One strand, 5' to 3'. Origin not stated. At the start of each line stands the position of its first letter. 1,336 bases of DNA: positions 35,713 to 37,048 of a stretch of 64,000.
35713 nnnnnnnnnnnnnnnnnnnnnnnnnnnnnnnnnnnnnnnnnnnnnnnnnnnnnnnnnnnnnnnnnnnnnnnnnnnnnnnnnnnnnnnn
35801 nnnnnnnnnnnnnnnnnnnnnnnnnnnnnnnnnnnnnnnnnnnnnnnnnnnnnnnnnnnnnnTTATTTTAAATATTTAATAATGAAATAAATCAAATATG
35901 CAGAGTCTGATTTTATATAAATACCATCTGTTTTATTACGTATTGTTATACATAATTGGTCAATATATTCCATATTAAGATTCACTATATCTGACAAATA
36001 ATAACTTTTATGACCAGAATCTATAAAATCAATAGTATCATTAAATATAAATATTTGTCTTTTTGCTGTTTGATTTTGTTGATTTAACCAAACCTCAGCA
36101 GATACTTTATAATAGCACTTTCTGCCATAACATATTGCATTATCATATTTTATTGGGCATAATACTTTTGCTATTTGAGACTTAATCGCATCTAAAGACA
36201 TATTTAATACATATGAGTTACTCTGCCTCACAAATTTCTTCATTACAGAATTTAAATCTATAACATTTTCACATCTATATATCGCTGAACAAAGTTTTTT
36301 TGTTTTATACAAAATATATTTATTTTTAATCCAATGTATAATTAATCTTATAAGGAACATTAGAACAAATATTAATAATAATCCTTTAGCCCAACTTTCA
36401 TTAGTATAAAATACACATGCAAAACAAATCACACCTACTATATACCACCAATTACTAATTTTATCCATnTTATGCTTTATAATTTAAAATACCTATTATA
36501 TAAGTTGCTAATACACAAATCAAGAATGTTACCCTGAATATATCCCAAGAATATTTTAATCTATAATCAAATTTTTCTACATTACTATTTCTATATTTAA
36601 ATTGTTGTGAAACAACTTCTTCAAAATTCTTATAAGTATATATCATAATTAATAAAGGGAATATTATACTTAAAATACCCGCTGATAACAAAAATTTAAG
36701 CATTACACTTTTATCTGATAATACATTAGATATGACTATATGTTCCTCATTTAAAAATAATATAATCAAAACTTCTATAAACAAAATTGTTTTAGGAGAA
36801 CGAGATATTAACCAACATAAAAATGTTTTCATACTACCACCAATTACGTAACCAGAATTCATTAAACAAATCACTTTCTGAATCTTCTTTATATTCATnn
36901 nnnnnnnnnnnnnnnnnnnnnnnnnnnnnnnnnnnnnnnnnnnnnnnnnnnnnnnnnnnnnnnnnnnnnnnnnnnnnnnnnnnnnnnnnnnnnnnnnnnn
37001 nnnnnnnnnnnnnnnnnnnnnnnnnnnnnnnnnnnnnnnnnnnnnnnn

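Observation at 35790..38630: Very AT-rich four-gene operon beside tRNA-Gln: candidate uncharacterised nuclease plus membrane-protein defence cassette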

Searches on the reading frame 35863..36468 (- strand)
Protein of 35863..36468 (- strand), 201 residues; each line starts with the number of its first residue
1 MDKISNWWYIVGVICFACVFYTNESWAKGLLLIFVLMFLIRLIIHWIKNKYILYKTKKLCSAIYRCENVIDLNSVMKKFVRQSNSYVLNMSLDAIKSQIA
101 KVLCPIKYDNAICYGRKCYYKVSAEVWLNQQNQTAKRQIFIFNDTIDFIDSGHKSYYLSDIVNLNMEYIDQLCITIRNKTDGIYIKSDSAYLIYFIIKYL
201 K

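Call 4: search_protein_families(library=pfam, proteins=[window:35863-36468:-], max_evalue=1)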
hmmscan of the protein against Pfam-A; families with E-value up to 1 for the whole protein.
window:35863-36468:- (201 aa): 0 families

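Call 5: search_protein_families(library=padloc, proteins=[window:35863-36468:-], max_evalue=1)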
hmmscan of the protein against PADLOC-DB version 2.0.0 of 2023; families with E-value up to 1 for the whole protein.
window:35863-36468:- (201 aa): 1 family
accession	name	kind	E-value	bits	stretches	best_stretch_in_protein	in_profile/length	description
PDLC04072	PD-T4-9_C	-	0.0045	15.2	1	156-198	10-52/135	-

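Call 6: search_protein_families(library=ncbifam, proteins=[window:35863-36468:-], max_evalue=1)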
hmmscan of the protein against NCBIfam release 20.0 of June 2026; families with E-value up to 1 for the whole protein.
window:35863-36468:- (201 aa): 2 families
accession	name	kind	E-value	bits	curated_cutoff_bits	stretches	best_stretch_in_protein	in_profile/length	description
NF010228.0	PRK13682.1-3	equivalog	0.056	13.5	71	1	10-50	14-54/57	hypothetical protein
NF010234.0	PRK13682.2-5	equivalog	0.058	13.8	70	1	10-50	14-54/57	hypothetical protein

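Call 7: search_protein_families(library=phrogs, proteins=[window:35863-36468:-], max_evalue=1)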
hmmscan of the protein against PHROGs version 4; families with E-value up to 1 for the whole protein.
window:35863-36468:- (201 aa): 1 family
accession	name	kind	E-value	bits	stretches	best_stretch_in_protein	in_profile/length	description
phrog_8409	-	unknown function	0.099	13.6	1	97-114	20-37/56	-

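Call 21: find_homologous_proteins(query=window:35863-36468:-)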
Query window:35863-36468:- (201 aa): 2 proteins with E <= 0.001 among 27 candidates.
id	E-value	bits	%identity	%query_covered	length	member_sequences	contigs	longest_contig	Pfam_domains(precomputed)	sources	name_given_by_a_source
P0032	8.7e-127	439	98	100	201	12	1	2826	-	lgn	-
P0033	2.8e-66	241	53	95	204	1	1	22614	-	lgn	-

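Call 22: find_encoding_contigs(protein=P0033, flank=10000, max_places=3)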
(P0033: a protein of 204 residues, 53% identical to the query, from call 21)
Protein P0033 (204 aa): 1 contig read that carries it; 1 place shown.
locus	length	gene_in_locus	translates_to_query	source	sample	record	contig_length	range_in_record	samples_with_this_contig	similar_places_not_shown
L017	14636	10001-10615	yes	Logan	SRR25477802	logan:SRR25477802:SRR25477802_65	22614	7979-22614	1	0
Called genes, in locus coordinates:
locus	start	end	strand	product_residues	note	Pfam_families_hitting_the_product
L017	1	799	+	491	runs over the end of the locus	PF19295:SufBD_N, PF01458:SUFBD_core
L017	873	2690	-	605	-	PF00515:TPR_1 (faint), PF07719:TPR_2 (faint), PF13424:TPR_12, PF17874:TPR_MalT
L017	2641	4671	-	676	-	PF02838:Glyco_hydro_20b, PF14845:Glycohydro_20b2 (weak), PF00728:Glyco_hydro_20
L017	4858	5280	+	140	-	PF01475:FUR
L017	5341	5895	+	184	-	PF21349:RUBY_RBDX, PF00210:Ferritin (weak), PF02915:Rubrerythrin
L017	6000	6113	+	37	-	-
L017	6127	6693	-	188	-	PF01242:PTPS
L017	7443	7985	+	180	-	-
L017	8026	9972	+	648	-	-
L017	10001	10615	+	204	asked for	-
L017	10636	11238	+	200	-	-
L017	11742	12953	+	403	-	PF00155:Aminotran_1_2, PF00266:Aminotran_5, PF01053:Cys_Met_Meta_PP (weak), PF01041:DegT_DnrJ_EryC1 (faint), PF01212:Beta_elim_lyase (weak)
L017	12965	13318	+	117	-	-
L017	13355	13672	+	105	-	PF01906:YbjQ_1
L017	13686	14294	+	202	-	PF01351:RNase_HII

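Call 49: search_protein_families(library=pfam, proteins=[L017:8026-9972:+, L017:10636-11238:+], max_evalue=0.1)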
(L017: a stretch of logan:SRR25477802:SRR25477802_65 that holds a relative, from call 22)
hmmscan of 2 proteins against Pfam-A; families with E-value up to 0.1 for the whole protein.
L017:8026-9972:+ (648 aa): 2 families
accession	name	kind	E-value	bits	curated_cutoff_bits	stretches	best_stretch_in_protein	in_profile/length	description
PF03544.19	TonB_C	-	2.7e-05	25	24.6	1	588-647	17-78/79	Gram-negative bacterial TonB protein C-terminal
PF05524.18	PEP-utilisers_N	-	0.00029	21.4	24.4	1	173-222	29-78/121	PEP-utilising enzyme, N-terminal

L017:10636-11238:+ (200 aa): 0 families

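Call 57: search_protein_representatives(alignment_id=A2)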
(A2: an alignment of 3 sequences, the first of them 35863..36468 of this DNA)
Query: 3 sequences, 201 profile positions. Proteins with E-value up to 0.001 (for the whole library): 6; up to 1e-10: 2; up to 1e-30: 1. The best 6 are listed.
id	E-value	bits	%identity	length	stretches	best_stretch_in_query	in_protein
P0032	9.5e-121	417.6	-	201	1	1-201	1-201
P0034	2.0e-20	90.1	-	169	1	43-199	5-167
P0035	1.2e-06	45.1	-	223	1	4-200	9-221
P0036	1.5e-05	41.5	-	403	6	90-125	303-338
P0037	1.4e-04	38.3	-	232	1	59-198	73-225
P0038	4.5e-04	36.7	-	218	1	3-200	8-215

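Call 75: find_related_loci(query=A2, collection=viral_contigs, flank=6000)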
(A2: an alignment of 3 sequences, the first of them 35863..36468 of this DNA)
Query A2 (201 aa) in viral_contigs; peptide patterns used: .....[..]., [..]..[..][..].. (x = any residue, [..] = any of these).
187 stretches matched a pattern, but none encodes a relative of the query by tblastn (E <= 1e-3).

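Call 86: predict_structure(alignment_id=A2)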
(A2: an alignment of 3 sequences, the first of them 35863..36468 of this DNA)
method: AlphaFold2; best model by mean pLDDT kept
length: 201 residues; sequences in the alignment: 3
mean_pLDDT: 59.0   pTM: 0.37
mean pLDDT of the five models: 59.0, 47.2, 45.4, 43.5, 41.9
residues with pLDDT >= 90: 0; 70-90: 48; 50-70: 98; < 50: 55
segments of 3 or more residues with pLDDT < 50: 1-3, 66-69, 81-111, 116-118, 131-133, 149-153
pLDDT, mean of each block of 10 residues (from residue 1): 55 79 82 83 68 54 49 56 45 42 34 49 59 51 55 58 63 69 66 61 52
secondary structure, 60 per line:
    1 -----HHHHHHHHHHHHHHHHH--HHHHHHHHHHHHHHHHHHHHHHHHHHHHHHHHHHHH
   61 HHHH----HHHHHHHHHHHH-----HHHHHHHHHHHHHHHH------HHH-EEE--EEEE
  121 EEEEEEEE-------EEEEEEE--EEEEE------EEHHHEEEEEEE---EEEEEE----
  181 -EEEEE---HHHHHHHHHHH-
elements in order: H6-22 H25-64 H69-80 H86-101 E112-114 E117-128 E136-142 E145-149 E161-167 E171-176 E182-186 H190-200

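Call 95: search_solved_structures(query=A2, max_evalue=1)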
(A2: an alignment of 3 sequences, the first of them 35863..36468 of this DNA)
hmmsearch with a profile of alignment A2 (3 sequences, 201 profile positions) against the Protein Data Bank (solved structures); distinct sequences matched with E-value up to 1: 0.

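Call 97: search_protein_families(library=padloc, proteins=[L017:8026-9972:+, L017:10636-11238:+], max_evalue=0.01)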
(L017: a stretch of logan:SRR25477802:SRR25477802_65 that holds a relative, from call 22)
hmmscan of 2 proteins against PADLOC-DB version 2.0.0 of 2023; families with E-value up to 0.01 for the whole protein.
L017:8026-9972:+ (648 aa): 0 families

L017:10636-11238:+ (200 aa): 0 families

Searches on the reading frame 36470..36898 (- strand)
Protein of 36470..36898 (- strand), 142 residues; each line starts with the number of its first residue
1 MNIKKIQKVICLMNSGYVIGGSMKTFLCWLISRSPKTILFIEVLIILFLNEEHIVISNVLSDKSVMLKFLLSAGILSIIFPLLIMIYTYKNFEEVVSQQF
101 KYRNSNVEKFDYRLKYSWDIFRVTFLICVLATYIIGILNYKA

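Call 4: search_protein_families(library=pfam, proteins=[window:36470-36898:-], max_evalue=1)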
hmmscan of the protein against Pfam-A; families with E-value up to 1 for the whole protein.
window:36470-36898:- (142 aa): 2 families
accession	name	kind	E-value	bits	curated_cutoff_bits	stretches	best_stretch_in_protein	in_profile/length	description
PF02605.20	PsaL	-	0.014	15.5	25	1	65-134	71-139/150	Photosystem I reaction centre subunit XI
PF10753.14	Toxin_GhoT_OrtT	-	0.25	12.1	22.1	1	13-40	4-32/55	Toxin GhoT_OrtT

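Call 5: search_protein_families(library=padloc, proteins=[window:36470-36898:-], max_evalue=1)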
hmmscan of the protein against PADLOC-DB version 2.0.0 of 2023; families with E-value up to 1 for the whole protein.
window:36470-36898:- (142 aa): 1 family
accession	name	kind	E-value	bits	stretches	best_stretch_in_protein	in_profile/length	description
PDLC02912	2TM_IV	-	0.00018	19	1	64-138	8-81/235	-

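Call 6: search_protein_families(library=ncbifam, proteins=[window:36470-36898:-], max_evalue=1)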
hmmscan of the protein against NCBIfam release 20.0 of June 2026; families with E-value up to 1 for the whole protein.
window:36470-36898:- (142 aa): 0 families

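Call 7: search_protein_families(library=phrogs, proteins=[window:36470-36898:-], max_evalue=1)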
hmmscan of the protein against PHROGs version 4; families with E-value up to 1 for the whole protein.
window:36470-36898:- (142 aa): 1 family
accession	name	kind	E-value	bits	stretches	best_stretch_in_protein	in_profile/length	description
phrog_19939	-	unknown function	0.6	11.1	0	126-137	11-22/40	-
